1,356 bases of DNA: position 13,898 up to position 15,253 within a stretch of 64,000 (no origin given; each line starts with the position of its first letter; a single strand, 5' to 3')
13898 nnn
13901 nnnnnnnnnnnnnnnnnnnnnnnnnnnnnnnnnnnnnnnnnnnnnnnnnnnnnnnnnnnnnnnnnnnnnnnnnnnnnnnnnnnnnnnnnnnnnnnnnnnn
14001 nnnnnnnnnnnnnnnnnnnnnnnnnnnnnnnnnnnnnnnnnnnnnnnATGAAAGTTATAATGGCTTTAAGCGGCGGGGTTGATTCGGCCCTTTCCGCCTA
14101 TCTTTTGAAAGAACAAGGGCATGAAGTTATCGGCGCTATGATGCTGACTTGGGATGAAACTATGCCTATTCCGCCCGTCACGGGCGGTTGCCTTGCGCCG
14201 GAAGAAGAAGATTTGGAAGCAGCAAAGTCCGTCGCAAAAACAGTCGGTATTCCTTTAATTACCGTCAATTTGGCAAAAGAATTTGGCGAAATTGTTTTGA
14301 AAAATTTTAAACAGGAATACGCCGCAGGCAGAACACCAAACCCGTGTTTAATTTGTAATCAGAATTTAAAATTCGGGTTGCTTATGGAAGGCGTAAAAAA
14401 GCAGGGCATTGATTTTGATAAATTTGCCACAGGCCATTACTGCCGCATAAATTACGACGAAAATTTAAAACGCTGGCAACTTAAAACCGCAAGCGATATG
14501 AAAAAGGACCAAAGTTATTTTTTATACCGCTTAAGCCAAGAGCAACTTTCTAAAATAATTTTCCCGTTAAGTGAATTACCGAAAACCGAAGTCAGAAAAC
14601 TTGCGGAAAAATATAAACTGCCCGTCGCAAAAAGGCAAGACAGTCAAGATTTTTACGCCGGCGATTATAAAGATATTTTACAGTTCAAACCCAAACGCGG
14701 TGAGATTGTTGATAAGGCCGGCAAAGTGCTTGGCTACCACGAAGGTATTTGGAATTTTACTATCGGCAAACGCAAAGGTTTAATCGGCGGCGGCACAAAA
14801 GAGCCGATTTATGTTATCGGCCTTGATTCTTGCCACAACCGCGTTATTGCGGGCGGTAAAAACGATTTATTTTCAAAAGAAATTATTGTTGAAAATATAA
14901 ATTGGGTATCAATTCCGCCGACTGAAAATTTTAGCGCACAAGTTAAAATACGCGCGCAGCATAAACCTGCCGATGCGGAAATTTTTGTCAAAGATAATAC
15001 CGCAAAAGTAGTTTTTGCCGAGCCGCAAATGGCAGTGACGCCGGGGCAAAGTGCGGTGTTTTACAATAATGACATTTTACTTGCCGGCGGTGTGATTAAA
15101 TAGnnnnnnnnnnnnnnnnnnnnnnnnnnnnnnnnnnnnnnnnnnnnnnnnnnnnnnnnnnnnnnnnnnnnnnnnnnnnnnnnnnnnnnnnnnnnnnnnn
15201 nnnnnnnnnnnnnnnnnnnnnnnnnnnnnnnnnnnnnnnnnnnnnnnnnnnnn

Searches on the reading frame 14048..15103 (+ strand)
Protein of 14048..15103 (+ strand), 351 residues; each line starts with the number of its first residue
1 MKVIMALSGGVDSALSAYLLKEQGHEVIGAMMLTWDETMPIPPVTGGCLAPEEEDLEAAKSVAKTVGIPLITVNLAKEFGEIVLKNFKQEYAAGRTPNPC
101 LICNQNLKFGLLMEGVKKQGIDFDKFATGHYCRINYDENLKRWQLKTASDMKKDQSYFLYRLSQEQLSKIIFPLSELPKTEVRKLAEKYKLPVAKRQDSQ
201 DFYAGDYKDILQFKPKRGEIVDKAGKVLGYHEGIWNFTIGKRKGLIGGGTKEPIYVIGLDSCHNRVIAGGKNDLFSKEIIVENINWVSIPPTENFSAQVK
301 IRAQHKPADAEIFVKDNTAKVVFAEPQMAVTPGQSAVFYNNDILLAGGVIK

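Call 18: find_homologous_proteins(query=window:14048-15103:+, max_evalue=1e-60)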
Query window:14048-15103:+ (351 aa): 6216 proteins with E <= 1e-60 among 8000 candidates; the best 120 are listed.
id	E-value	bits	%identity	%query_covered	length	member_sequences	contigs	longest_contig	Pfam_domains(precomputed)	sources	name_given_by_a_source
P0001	5.1e-217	738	91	100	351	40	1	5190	PF20259.4,PF03054.23,PF20258.5,PF02540.24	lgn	-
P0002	1.9e-216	736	91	100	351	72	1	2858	PF20259.4,PF03054.23,PF20258.5,PF02540.24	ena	-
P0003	3.8e-133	462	59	100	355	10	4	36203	PF20259.4,PF03054.23,PF20258.5,PF02540.24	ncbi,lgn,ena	-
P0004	3.8e-132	459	59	100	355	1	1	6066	PF20259.4,PF03054.23,PF20258.5,PF02540.24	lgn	-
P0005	6.9e-132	458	58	100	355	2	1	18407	PF20259.4,PF03054.23,PF20258.5,PF02540.24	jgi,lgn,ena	-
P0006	2.2e-131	456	57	100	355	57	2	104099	PF20259.4,PF03054.23,PF20258.5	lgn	-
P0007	7.7e-131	455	57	100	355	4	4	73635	PF20259.4,PF03054.23,PF20258.5,PF02540.24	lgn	-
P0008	4.0e-130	452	58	99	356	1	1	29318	PF20259.4,PF03054.23,PF20258.5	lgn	-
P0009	4.7e-130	452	57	100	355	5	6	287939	PF20259.4,PF03054.23,PF20258.5,PF02540.24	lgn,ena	-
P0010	1.3e-129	451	57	100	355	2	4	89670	PF20259.4,PF03054.23,PF20258.5,PF02540.24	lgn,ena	-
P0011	2.0e-128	447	58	100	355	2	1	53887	PF20259.4,PF03054.23,PF20258.5,PF02540.24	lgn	-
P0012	4.8e-128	445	58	100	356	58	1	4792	PF20259.4,PF03054.23,PF20258.5,PF02540.24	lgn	-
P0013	5.5e-128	445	58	99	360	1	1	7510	PF20259.4,PF03054.23,PF20258.5,PF02540.24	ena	-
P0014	1.3e-127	444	58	99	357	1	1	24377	PF20259.4,PF03054.23,PF20258.5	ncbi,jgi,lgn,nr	ncbi:MAG: tRNA 2-thiouridine(34) synthase MnmA [Elusimicrobiota bacterium]|jgi:tRNA-specific 2-thiou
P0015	4.5e-127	442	55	100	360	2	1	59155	PF20259.4,PF03054.23,PF20258.5,PF02540.24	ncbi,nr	ncbi:MAG: tRNA 2-thiouridine(34) synthase MnmA [Endomicrobium sp.]|nr:tRNA 2-thiouridine(34) synthas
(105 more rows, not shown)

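Call 19: find_encoding_contigs(protein=P0001, flank=5000, max_places=4)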
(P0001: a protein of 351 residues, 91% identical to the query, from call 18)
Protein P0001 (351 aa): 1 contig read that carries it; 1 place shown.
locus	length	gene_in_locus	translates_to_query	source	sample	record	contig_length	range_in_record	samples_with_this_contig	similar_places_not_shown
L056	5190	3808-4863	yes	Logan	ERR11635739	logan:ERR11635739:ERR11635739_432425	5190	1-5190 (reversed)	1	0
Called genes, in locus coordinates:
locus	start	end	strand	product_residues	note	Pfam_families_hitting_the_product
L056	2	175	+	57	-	?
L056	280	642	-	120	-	PF01016:Ribosomal_L27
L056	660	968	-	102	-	PF00829:Ribosomal_L21p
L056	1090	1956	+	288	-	PF02401:LYTB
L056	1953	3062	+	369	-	PF00365:PFK, PF01513:NAD_kinase (weak)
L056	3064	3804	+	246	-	PF08032:SpoU_sub_bind, PF00588:SpoU_methylase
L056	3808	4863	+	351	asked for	PF02540:NAD_synthase (weak), PF03054:tRNA_Me_trans, PF20259:tRNA_Me_trans_M, PF20258:tRNA_Me_trans_C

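Call 20: find_encoding_contigs(protein=P0003, flank=10000, max_places=4)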
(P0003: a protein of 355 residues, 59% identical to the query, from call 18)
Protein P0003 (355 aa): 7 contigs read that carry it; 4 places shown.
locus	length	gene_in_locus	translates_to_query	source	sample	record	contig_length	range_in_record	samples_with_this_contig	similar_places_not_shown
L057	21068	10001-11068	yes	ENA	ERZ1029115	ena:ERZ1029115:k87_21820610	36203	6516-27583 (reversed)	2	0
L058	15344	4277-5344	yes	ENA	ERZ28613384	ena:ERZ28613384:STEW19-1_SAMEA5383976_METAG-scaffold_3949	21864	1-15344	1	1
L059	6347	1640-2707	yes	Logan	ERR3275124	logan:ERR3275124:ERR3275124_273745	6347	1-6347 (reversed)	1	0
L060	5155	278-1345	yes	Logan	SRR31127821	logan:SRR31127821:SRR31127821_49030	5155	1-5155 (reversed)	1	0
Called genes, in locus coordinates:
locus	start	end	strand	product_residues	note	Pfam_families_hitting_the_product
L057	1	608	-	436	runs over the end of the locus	-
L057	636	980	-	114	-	-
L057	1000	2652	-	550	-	PF02463:SMC_N, PF13175:AAA_15, PF13476:AAA_23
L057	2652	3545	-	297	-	PF01513:NAD_kinase, PF20143:NAD_kinase_C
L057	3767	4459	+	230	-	PF02511:Thy1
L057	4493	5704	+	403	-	PF00483:NTP_transferase, PF07959:Fucose_pyrophosphorylase (faint), PF24894:Hexapep_GlmU, PF25084:LbH_EIF2B, PF25087:GMPPB_C, PF25247:LbH_GLGC (weak)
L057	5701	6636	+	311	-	PF02562:PhoH, PF13604:AAA_30 (weak), PF13245:AAA_19 (weak), PF13401:AAA_22 (weak)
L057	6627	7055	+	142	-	PF02130:YbeY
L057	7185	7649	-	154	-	PF05656:DUF805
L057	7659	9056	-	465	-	PF01018:GTP1_OBG, PF01926:MMR_HSR1, PF02421:FeoB_N, PF09269:DUF1967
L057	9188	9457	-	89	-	PF01016:Ribosomal_L27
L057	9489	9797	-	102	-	PF00829:Ribosomal_L21p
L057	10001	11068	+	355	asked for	PF02540:NAD_synthase (faint), PF03054:tRNA_Me_trans, PF20259:tRNA_Me_trans_M, PF20258:tRNA_Me_trans_C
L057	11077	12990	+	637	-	PF12796:Ank_2, PF13606:Ank_3 (faint), PF12796:Ank_2, PF13857:Ank_5 (weak), PF12796:Ank_2, PF13637:Ank_4 (weak), PF12796:Ank_2, PF00023:Ank (weak), +1 more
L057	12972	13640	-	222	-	PF13505:OMP_b-brl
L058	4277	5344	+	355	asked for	PF02540:NAD_synthase (faint), PF03054:tRNA_Me_trans, PF20259:tRNA_Me_trans_M, PF20258:tRNA_Me_trans_C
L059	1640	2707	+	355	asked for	PF02540:NAD_synthase (faint), PF03054:tRNA_Me_trans, PF20259:tRNA_Me_trans_M, PF20258:tRNA_Me_trans_C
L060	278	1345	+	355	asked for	PF02540:NAD_synthase (faint), PF03054:tRNA_Me_trans, PF20259:tRNA_Me_trans_M, PF20258:tRNA_Me_trans_C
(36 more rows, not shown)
